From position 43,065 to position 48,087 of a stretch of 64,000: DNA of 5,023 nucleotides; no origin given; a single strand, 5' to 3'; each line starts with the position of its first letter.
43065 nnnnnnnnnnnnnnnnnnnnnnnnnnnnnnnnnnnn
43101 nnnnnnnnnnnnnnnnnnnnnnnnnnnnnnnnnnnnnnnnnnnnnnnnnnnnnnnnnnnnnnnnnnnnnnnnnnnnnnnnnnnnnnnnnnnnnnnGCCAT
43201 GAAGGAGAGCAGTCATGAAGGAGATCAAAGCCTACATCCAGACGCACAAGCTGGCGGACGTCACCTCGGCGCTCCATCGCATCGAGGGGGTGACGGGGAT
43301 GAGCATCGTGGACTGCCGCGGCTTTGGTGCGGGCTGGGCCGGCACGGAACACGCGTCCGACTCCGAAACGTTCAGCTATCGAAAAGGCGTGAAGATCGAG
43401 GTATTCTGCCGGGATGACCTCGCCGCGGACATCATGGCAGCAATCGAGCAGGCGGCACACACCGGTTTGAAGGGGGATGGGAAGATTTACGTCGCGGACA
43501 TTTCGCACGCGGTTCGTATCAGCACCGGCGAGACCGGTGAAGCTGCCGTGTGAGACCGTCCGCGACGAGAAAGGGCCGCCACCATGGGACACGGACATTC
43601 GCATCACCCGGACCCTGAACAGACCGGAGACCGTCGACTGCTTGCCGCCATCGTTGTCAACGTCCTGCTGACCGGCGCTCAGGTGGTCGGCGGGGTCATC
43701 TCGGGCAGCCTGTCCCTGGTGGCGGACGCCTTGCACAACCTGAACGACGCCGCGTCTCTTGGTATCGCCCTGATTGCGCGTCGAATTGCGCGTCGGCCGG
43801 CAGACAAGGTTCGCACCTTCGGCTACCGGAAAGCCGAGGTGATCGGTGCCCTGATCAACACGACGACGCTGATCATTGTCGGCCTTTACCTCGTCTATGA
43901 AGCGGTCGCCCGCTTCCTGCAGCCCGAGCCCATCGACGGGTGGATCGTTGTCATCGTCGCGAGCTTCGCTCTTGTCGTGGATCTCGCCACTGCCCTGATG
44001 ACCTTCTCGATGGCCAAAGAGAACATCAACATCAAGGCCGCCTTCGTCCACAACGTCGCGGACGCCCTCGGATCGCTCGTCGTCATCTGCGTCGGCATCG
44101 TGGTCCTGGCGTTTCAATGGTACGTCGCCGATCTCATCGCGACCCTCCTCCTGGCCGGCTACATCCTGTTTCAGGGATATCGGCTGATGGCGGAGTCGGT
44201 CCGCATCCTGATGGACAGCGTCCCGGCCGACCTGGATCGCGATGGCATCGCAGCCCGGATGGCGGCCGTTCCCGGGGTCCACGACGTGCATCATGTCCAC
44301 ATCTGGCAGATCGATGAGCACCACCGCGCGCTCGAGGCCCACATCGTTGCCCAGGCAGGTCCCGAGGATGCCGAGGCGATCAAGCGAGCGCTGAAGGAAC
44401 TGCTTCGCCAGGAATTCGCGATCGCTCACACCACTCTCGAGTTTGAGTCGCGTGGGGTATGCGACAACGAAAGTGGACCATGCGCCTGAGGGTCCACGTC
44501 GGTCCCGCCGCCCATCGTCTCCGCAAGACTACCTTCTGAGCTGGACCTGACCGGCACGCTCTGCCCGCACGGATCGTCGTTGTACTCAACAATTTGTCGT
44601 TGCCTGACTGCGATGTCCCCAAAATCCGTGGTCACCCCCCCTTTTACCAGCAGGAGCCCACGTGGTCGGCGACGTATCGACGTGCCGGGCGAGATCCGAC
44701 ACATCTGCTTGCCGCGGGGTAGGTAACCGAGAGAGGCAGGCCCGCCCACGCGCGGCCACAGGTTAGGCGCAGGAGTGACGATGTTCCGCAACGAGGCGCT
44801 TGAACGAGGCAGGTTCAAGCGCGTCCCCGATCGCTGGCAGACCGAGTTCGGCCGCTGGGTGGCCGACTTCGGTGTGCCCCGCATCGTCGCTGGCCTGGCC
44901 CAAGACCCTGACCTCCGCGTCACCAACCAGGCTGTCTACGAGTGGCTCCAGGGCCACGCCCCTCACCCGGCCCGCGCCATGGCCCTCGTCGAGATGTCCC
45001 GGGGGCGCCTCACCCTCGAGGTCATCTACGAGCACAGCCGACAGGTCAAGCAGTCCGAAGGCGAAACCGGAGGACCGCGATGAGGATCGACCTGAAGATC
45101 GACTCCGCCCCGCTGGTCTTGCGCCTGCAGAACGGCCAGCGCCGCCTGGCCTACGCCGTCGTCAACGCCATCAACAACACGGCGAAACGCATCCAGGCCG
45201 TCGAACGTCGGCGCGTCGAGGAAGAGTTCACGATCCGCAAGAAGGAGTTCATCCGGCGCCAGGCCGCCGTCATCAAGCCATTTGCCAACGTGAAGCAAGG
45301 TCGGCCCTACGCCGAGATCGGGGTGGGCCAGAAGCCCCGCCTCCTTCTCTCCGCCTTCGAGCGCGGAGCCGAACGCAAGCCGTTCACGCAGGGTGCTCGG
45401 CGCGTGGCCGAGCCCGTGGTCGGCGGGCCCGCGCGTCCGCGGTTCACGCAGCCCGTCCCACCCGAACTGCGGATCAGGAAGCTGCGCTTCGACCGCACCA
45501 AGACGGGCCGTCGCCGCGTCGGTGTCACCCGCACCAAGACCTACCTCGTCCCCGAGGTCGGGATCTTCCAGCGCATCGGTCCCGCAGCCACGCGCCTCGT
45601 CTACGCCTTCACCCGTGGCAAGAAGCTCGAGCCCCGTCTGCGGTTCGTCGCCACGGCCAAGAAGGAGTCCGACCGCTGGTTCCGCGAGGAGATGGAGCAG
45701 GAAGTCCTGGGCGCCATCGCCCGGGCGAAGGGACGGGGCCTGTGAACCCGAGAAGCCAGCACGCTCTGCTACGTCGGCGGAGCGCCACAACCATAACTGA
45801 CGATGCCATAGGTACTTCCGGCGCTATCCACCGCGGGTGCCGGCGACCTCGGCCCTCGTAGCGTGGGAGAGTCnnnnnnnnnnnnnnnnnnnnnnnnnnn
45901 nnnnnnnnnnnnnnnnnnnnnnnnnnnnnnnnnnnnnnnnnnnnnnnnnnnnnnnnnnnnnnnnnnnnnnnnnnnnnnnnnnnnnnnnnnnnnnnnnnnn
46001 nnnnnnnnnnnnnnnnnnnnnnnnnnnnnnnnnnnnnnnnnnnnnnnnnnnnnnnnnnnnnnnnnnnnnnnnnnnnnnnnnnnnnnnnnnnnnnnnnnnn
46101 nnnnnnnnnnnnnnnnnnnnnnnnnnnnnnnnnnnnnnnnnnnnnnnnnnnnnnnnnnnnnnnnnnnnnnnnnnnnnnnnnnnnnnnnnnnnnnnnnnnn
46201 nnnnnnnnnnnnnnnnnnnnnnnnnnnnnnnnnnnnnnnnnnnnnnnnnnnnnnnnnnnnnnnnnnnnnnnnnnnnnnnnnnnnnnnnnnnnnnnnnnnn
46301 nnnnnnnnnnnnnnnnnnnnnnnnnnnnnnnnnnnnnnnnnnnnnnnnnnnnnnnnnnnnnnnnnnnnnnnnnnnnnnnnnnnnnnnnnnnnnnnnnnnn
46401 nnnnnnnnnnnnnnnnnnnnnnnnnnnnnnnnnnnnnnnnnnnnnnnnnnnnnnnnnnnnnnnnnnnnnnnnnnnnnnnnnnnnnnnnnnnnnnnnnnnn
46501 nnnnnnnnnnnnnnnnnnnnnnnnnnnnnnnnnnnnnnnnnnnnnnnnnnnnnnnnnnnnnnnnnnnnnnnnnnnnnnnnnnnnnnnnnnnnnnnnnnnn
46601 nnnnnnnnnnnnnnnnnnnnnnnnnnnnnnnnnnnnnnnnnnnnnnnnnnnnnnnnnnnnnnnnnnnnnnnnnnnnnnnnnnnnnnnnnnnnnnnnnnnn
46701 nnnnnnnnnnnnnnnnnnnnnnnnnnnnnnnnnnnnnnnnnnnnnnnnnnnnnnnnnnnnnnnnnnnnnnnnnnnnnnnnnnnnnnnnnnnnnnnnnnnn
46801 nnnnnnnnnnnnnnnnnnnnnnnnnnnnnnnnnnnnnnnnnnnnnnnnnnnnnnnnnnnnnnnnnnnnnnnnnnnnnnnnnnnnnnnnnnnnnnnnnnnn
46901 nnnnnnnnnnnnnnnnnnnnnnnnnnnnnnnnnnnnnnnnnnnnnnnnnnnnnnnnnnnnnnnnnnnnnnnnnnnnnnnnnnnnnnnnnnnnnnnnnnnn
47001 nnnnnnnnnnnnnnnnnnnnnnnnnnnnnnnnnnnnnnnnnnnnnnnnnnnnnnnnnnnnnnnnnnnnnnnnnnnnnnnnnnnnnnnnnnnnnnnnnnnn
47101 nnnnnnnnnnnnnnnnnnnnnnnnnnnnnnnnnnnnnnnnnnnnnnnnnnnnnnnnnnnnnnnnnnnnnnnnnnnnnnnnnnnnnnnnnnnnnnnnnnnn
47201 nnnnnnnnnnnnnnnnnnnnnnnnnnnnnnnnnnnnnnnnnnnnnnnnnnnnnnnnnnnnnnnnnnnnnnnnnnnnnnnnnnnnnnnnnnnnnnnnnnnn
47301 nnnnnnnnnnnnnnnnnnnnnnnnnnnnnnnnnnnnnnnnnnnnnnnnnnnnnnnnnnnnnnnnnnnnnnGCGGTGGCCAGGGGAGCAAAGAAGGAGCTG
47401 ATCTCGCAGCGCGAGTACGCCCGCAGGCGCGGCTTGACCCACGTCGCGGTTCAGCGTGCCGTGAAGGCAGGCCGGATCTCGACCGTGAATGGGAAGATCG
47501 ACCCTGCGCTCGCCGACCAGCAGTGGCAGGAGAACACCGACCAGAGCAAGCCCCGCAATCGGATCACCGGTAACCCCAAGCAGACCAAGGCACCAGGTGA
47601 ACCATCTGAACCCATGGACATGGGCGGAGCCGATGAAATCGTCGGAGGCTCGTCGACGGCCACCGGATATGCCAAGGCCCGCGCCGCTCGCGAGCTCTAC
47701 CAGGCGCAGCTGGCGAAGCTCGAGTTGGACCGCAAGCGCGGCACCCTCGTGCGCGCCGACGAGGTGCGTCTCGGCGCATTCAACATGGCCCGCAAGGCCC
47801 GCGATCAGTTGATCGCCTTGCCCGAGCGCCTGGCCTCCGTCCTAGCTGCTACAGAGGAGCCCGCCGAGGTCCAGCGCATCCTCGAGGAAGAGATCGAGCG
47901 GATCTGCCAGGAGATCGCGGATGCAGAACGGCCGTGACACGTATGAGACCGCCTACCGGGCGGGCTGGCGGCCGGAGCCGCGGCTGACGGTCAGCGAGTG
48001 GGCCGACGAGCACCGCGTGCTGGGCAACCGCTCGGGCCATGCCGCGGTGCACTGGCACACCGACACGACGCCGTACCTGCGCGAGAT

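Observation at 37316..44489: Heavy-metal efflux cargo inside the prophage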

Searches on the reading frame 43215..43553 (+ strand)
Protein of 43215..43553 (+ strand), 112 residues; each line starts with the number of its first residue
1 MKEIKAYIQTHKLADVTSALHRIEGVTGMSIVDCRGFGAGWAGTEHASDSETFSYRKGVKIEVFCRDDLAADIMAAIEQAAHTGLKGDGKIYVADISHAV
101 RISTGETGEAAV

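Call 4: search_protein_families(library=pfam, proteins=[window:43215-43553:+], max_evalue=0.01)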
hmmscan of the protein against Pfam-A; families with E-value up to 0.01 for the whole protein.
window:43215-43553:+ (112 aa): 1 family
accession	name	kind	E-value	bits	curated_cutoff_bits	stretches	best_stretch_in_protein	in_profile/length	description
PF00543.27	P-II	-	7.7e-18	65.2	25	1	1-106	1-102/102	Nitrogen regulatory protein P-II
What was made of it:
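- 43215..43553 (+): PII-like protein (PII-NG type). PF00543 (call 4).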

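Call 27: search_protein_families(library=ncbifam, proteins=[window:43215-43553:+], max_evalue=0.001)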
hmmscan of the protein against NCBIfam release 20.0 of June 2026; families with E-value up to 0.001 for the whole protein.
window:43215-43553:+ (112 aa): 2 families
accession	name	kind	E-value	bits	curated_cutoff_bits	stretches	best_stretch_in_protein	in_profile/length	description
NF008111.0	PRK10858.1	equivalog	1e-20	74.2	202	1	1-112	1-112/112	nitrogen regulatory protein P-II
NF007946.0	PRK10665.1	equivalog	2.9e-19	69.9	181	1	1-112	1-112/112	P-II family nitrogen regulator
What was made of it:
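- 43215..43553 (+): Below the GlnB/GlnK equivalog cut-offs (call 27).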

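Call 44: search_solved_structures(query=window:43215-43553:+, max_evalue=0.001, show_alignments=2)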
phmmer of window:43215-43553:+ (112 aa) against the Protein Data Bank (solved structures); distinct sequences matched with E-value up to 0.001: 41.
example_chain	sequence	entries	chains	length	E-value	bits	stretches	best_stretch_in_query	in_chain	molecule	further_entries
3mhy_A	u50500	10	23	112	7.7e-18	67.8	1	1-111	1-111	PII-like protein Pz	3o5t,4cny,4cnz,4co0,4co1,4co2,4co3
1pil_A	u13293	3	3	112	3.9e-17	65.5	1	1-112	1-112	SIGNAL TRANSDUCING PROTEIN P2 | PII | Nitrogen regulatory protein P-II 1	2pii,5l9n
1hwu_A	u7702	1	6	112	1.7e-16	63.5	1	1-112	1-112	PII PROTEIN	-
2eg1_A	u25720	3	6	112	2.9e-16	62.8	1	1-112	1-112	Nitrogen regulatory protein P-II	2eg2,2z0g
2gnk_A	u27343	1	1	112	3.1e-16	62.7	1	1-111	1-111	PROTEIN (NITROGEN REGULATORY PROTEIN)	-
1gnk_A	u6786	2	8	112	4.9e-16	62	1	1-111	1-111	PROTEIN (GLNK) | Nitrogen regulatory protein P-II 2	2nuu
2ns1_B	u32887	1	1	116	5.5e-16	61.9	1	1-111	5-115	Nitrogen regulatory protein P-II 2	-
2gw8_A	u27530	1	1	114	7.4e-16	61.5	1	1-112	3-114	PII signal transduction protein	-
2o66_A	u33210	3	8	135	9.4e-16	61.1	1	3-111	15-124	PII protein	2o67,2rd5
6yc7_A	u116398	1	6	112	1.4e-15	60.5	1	1-111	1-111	PII protein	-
6yc6_A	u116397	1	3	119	1.8e-15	60.2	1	1-111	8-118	PII protein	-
4ozj_A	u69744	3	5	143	2.8e-15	59.6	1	2-112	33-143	Nitrogen regulatory protein P-II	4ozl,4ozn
2xbp_A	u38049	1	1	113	1.2e-14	57.6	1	1-109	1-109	NITROGEN REGULATORY PROTEIN P-II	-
4aff_A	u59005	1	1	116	1.3e-14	57.5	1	1-109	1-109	NITROGEN REGULATORY PROTEIN P-II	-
5ovo_B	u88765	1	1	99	1.6e-14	57.2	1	1-111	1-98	Nitrogen regulatory protein P-II 1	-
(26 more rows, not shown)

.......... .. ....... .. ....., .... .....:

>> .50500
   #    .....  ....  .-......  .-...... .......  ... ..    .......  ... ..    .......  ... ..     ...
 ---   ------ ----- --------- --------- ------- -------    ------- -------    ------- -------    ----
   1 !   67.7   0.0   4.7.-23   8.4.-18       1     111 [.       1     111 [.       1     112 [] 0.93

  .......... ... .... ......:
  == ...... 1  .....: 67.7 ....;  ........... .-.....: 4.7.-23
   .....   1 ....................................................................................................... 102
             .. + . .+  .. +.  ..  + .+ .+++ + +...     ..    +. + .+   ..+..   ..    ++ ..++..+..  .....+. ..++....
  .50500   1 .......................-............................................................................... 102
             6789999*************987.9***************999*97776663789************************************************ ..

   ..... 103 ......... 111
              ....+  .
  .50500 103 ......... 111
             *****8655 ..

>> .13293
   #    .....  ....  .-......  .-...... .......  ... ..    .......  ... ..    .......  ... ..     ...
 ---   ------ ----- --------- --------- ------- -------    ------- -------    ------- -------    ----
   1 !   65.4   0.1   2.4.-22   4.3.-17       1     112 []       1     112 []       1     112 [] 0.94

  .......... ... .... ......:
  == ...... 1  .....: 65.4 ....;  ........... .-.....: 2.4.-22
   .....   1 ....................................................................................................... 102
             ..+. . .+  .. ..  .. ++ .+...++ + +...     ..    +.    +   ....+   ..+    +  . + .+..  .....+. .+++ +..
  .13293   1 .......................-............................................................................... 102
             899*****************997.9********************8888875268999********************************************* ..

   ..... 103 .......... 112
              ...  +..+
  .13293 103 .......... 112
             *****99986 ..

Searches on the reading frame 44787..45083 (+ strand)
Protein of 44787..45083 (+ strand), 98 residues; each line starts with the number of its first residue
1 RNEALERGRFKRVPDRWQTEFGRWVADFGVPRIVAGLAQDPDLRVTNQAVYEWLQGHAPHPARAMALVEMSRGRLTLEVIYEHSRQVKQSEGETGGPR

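Call 27: search_protein_families(library=ncbifam, proteins=[window:44787-45083:+], max_evalue=0.001)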
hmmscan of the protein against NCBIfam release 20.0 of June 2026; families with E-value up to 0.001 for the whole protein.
window:44787-45083:+ (98 aa): 0 families

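Call 41: search_protein_families(library=phrogs, proteins=[window:44787-45083:+], max_evalue=0.001)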
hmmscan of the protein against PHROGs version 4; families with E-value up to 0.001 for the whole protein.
window:44787-45083:+ (98 aa): 0 families

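Call 70: search_protein_families(library=pfam, proteins=[window:44787-45083:+], max_evalue=1)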
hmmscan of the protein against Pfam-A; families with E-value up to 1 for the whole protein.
window:44787-45083:+ (98 aa): 2 families
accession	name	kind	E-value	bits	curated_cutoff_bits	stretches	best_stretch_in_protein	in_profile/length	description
PF14549.12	P22_Cro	-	0.064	13.5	30.2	1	43-87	19-56/60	DNA-binding transcriptional regulator Cro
PF15943.11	YdaS_toxin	-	0.064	13.5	30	1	43-76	18-52/65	Bacterial toxin YdaS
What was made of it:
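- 44787..45083 (+): Conserved 98-aa Cro/YdaS-like protein, first gene of the operon that leads to the terminase genes. The P22_Cro and YdaS hits are weak, E = 0.064, below threshold (call 70).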

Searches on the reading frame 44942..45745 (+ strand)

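Call 4: search_protein_families(library=pfam, proteins=[window:44942-45745:+], max_evalue=0.01)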
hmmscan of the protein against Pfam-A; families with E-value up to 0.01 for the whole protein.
window:44942-45745:+ (267 aa): 0 families

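Call 27: search_protein_families(library=ncbifam, proteins=[window:45080-45745:+], max_evalue=0.001)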
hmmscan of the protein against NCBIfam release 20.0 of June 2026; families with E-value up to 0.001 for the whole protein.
window:45080-45745:+ (221 aa): 0 families

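Call 41: search_protein_families(library=phrogs, proteins=[window:45080-45745:+], max_evalue=0.001)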
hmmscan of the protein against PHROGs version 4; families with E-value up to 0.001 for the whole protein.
window:45080-45745:+ (221 aa): 2 families
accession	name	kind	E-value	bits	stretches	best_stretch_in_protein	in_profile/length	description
phrog_1924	-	tail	3.5e-12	47.7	2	1-100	2-102/237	minor tail protein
phrog_4688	-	tail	0.00053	20.9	0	22-85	25-86/237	minor tail protein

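Call 70: search_protein_families(library=pfam, proteins=[window:45080-45745:+], max_evalue=1)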
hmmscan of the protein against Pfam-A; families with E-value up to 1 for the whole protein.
window:45080-45745:+ (221 aa): 0 families

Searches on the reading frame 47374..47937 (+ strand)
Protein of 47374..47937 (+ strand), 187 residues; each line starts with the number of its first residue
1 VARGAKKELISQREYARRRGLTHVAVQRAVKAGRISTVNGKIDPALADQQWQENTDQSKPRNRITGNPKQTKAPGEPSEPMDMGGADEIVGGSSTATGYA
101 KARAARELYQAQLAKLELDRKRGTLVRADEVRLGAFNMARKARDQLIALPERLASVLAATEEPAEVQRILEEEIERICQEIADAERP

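Call 6: search_protein_families(library=pfam, proteins=[window:47374-47937:+], max_evalue=0.01)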
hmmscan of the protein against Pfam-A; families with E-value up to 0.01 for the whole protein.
window:47374-47937:+ (187 aa): 1 family
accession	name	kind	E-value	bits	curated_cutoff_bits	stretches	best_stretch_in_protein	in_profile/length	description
PF07278.17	DUF1441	-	0.00047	20.5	35.1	1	105-179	68-143/147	Protein of unknown function (DUF1441)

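Call 41: search_protein_families(library=phrogs, proteins=[window:47374-47937:+], max_evalue=0.001)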
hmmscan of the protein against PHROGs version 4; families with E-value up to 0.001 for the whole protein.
window:47374-47937:+ (187 aa): 2 families
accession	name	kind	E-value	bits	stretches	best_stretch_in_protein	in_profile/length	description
phrog_57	-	head and packaging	1e-33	117.9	1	5-185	8-173/199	terminase small subunit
phrog_141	-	head and packaging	2e-07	31.6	1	100-185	79-165/183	terminase small subunit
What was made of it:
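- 47374..49771 (+): Terminase small subunit (47374-47937) and large subunit (47921-49771). phrog_57, E = 1e-33 (call 41).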
